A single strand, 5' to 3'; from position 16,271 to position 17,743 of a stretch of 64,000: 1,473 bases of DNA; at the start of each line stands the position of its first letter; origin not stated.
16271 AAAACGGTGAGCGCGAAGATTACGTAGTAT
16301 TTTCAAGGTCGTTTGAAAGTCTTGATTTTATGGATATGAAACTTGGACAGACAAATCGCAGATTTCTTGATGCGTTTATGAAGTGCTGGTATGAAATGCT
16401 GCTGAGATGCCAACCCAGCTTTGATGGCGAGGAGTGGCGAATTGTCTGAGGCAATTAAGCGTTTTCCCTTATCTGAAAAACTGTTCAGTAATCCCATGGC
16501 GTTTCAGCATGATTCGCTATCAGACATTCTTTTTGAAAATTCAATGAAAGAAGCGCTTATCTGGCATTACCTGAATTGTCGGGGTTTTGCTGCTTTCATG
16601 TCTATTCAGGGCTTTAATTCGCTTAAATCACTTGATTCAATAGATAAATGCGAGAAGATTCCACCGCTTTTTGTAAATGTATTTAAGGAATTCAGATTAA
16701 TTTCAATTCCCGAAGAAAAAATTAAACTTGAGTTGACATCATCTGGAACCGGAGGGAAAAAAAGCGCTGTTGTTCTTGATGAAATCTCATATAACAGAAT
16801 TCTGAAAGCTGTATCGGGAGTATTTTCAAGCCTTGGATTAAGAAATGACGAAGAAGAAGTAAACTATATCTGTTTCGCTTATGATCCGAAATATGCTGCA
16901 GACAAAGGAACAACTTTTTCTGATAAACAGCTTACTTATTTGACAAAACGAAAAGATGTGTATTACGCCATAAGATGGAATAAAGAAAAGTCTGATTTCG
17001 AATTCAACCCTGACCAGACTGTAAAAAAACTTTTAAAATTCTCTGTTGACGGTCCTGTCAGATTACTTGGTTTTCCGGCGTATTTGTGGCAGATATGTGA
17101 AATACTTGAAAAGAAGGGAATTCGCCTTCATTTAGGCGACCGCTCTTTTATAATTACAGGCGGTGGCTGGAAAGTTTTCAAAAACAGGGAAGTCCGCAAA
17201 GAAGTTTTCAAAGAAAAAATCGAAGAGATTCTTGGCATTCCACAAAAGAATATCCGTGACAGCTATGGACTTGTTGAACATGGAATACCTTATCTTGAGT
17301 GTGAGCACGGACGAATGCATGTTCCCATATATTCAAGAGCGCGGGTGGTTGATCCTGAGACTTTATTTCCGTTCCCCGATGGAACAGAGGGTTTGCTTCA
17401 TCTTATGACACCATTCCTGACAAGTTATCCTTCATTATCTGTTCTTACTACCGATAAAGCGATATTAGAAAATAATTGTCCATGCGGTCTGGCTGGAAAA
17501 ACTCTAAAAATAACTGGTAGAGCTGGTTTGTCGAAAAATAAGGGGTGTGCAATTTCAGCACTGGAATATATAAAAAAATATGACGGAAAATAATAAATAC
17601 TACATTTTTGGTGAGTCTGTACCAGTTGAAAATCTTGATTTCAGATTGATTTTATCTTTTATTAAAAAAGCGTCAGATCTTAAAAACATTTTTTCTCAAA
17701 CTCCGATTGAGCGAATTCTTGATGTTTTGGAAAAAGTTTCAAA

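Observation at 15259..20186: LuxE/LuxC-type acyl activation-reduction module with a GNAT partner and a reductase-adenylase fusion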

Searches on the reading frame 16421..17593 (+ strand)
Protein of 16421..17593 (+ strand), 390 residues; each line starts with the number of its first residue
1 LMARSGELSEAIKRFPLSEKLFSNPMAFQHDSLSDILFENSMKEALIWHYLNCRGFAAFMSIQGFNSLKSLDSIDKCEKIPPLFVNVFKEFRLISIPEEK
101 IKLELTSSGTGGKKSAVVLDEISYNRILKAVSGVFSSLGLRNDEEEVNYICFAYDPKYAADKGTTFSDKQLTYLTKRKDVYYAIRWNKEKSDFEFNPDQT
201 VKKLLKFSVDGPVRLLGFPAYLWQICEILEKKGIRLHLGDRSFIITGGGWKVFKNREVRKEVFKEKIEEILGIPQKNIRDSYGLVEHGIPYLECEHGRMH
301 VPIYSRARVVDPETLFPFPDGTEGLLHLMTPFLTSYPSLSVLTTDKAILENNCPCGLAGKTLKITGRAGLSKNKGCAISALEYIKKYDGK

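Call 3: search_protein_families(library=pfam, proteins=[window:16421-17593:+], max_evalue=0.01)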
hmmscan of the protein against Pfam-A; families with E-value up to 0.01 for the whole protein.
window:16421-17593:+ (390 aa): 1 family
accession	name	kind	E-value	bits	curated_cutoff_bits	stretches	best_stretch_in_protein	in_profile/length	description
PF04443.18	LuxE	-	3.9e-51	174.6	24.9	1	23-379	24-385/391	Acyl-protein synthetase, LuxE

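Call 4: search_protein_families(library=ncbifam, proteins=[window:16421-17593:+], max_evalue=0.01)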
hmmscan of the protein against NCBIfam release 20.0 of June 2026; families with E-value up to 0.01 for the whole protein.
window:16421-17593:+ (390 aa): 5 families
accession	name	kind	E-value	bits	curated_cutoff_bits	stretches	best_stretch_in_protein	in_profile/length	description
NF052244.1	LCFA_lig_LuxE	equivalog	6.9e-42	143.7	550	1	23-383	19-365/367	long-chain-fatty-acid--protein ligase LuxE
NF041878.1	paak_haloarch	equivalog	2.9e-06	26.1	700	1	257-368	210-325/427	phenylacetate--CoA ligase PaaK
NF041217.1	BagE_FevW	exception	3.3e-05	23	800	1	264-371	209-314/424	bagremycin/ferroverdin synthetase BagE/FevW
TIGR02155.1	PA_CoA_ligase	equivalog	6.2e-05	21.7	646.3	1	216-368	172-317/422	phenylacetate--CoA ligase PaaK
NF045666.1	DVU1553_fam_AMP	equivalog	0.00027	20.1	300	1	261-367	222-330/331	DVU_1553 family AMP-dependent CoA ligase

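Call 23: search_solved_structures(query=window:16421-17593:+, max_evalue=0.01, show_alignments=1)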
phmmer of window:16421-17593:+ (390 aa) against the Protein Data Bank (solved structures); distinct sequences matched with E-value up to 0.01: 6.
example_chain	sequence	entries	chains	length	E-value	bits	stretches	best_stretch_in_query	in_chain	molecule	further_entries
7xc6_E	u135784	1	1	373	4.3e-38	134.5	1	23-380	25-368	LuxE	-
4r1l_A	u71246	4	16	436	3.3e-05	26.3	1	202-367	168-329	Phenylacetate-coenzyme A ligase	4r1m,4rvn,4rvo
6wuq_A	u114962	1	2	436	0.00014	24.3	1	253-378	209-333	AjiA1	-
6siw_A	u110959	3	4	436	0.0026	20.1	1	255-377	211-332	PaaK-like ligase (AMP-dependent synthetase and ligase) | AMP-dependent synthetase and ligase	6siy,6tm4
6siw_B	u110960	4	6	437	0.0026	20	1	255-377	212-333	PaaK-like ligase (AMP-dependent synthetase and ligase) | AMP-dependent synthetase and ligase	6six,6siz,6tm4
9s3l_A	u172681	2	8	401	0.0087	18.3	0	257-358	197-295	Phenylacetate-CoA ligase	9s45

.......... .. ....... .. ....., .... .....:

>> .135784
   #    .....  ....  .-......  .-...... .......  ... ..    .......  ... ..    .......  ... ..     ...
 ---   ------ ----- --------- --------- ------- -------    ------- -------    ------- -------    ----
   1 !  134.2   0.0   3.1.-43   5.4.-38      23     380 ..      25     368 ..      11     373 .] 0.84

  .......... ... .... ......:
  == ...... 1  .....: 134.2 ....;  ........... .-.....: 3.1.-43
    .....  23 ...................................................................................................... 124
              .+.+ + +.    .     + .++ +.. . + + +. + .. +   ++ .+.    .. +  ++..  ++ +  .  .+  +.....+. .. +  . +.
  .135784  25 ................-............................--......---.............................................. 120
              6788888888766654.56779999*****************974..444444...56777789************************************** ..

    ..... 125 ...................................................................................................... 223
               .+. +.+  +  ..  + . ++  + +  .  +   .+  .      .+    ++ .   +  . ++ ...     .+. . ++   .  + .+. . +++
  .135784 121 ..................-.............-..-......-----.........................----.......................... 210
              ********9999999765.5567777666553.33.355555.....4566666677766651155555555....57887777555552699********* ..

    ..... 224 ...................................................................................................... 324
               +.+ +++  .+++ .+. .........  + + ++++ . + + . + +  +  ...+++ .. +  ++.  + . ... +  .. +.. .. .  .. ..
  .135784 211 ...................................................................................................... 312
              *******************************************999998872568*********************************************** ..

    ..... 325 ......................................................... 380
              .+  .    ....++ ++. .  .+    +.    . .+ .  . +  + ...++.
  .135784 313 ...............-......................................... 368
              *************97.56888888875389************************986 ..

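Call 57: search_protein_families(library=padloc, proteins=[window:16421-17593:+], max_evalue=0.01)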
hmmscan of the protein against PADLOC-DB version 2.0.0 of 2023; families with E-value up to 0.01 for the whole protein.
window:16421-17593:+ (390 aa): 0 families
